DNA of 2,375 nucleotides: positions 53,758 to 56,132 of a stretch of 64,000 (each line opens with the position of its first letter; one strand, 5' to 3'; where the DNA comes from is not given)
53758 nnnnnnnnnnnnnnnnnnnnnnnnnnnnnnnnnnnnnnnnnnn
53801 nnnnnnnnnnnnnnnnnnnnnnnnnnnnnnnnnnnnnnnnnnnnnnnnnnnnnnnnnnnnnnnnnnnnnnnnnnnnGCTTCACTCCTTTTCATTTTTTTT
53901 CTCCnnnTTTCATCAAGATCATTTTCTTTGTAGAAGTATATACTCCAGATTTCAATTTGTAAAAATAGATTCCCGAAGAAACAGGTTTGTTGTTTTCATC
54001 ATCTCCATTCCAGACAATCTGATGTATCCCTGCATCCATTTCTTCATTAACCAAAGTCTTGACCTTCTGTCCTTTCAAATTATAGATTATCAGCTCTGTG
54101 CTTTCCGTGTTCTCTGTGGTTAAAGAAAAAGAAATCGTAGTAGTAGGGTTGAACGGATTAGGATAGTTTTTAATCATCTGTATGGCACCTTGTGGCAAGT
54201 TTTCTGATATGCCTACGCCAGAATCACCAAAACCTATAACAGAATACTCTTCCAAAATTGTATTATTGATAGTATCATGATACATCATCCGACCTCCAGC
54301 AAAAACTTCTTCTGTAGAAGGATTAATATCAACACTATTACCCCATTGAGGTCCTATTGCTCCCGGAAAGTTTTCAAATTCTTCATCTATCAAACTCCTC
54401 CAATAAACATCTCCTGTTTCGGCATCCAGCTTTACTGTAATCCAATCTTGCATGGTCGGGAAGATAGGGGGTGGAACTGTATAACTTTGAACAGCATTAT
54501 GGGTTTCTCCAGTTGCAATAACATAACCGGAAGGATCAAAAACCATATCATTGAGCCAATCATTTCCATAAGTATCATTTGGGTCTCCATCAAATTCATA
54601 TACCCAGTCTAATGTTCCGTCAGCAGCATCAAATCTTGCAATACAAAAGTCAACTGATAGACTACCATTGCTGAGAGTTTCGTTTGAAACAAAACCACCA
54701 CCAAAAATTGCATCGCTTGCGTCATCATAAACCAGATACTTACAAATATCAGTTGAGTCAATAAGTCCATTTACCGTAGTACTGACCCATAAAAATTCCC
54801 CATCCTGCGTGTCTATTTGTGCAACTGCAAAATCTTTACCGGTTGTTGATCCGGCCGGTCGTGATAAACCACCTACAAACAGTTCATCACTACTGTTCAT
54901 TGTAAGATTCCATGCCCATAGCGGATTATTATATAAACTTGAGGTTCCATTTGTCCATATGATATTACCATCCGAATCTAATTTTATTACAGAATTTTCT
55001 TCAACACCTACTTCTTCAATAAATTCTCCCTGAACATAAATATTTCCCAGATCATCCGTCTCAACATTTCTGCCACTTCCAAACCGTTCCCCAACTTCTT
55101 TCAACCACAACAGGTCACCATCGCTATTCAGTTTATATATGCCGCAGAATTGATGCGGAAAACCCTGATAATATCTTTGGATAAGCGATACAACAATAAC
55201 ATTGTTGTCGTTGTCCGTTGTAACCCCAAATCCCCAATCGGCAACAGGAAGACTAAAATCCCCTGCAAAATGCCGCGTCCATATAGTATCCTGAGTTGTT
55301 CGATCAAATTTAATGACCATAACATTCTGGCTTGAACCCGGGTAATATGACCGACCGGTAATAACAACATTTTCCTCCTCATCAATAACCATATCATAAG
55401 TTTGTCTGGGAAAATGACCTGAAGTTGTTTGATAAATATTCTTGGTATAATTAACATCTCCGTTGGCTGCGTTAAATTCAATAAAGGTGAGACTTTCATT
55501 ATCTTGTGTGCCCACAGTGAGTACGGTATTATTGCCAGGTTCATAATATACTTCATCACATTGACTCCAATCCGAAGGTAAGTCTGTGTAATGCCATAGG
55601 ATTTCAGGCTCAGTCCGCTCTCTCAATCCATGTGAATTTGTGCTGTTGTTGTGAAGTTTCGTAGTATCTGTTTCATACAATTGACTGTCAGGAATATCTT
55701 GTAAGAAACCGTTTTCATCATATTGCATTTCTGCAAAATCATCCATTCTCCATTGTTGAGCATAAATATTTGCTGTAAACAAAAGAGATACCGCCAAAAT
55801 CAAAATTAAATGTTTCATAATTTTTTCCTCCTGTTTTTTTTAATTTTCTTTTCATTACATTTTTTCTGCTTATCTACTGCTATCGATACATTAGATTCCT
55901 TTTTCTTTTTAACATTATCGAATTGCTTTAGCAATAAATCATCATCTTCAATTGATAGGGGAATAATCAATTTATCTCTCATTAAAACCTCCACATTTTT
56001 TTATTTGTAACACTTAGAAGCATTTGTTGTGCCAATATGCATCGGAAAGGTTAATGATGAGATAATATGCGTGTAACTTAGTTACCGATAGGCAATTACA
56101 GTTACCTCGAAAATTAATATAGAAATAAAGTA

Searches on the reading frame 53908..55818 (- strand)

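Call 11: search_protein_families(library=pfam, proteins=[window:53908-55818:-], max_evalue=0.01)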
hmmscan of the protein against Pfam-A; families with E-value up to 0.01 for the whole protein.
window:53908-55818:- (637 aa): 7 families
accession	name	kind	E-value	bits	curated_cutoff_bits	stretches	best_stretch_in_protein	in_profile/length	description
PF13860.13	FlgD_ig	-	3.4e-09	37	27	1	560-623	10-74/79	FlgD Ig-like domain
PF13360.13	PQQ_2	-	1e-08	35.6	27.6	1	227-346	5-99/233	Outer membrane protein assembly factor BamB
PF18962.6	Por_Secre_tail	-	8e-07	29.7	27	1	552-634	2-74/75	Secretion system C-terminal sorting domain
PF25293.1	Beta-prop_EMC1_N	-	2.9e-05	24.3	34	0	72-138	140-205/219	EMC1 N-terminal beta-propeller domain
PF13585.12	CHU_C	-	4.7e-05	23.9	27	1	568-626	23-75/86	CHU_C Type IX secretion signal domain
PF17164.10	DUF5122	-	0.00092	19.9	27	0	258-286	4-32/36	Domain of unknown function (DUF5122) beta-propeller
PF25292.1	Beta-prop_CGLA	-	0.004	17.1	26.8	1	276-315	10-49/316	Lambda-carrageenase beta-propeller domain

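Call 66: search_protein_families(library=ncbifam, proteins=[window:53908-55818:-], max_evalue=0.001)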
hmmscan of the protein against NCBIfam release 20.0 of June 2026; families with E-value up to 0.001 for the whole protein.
window:53908-55818:- (637 aa): 5 families
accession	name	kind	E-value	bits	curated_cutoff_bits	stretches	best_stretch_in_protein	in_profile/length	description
NF033707.1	T9SS_sortase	equivalog_domain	3.9e-11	41.3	420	1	545-623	995-1076/1095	type IX secretion system sortase PorU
TIGR04183.1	Por_Secre_tail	domain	2.1e-09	37.2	23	1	552-634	2-70/72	T9SS type A sorting domain-containing protein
NF005176.1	PRK06655.1-1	equivalog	2.9e-06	27.4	230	1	562-629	88-154/197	flagellar hook assembly protein FlgD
NF009453.0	PRK12813.1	equivalog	0.0001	21.9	264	1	567-624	119-173/223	flagellar basal body rod modification protein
TIGR02608.1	delta_60_rpt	domain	0.00025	20.8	76.5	0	370-404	13-41/55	delta-60 repeat domain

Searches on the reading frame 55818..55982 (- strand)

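Call 53: search_protein_families(library=pfam, proteins=[window:55818-55982:-], max_evalue=10)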
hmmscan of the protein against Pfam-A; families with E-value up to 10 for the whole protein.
window:55818-55982:- (55 aa): 2 families
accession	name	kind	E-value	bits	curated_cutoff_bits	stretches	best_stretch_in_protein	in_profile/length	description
PF06691.16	DUF1189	-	0.061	13.3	28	1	8-51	65-107/244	Protein of unknown function (DUF1189)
PF12524.13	GlyL_C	-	0.22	12.1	21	1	5-53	36-65/65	dsDNA virus glycoprotein L C terminal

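Call 66: search_protein_families(library=ncbifam, proteins=[window:55818-55982:-], max_evalue=0.001)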
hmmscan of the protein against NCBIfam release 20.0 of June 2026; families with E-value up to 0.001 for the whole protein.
window:55818-55982:- (55 aa): 0 families
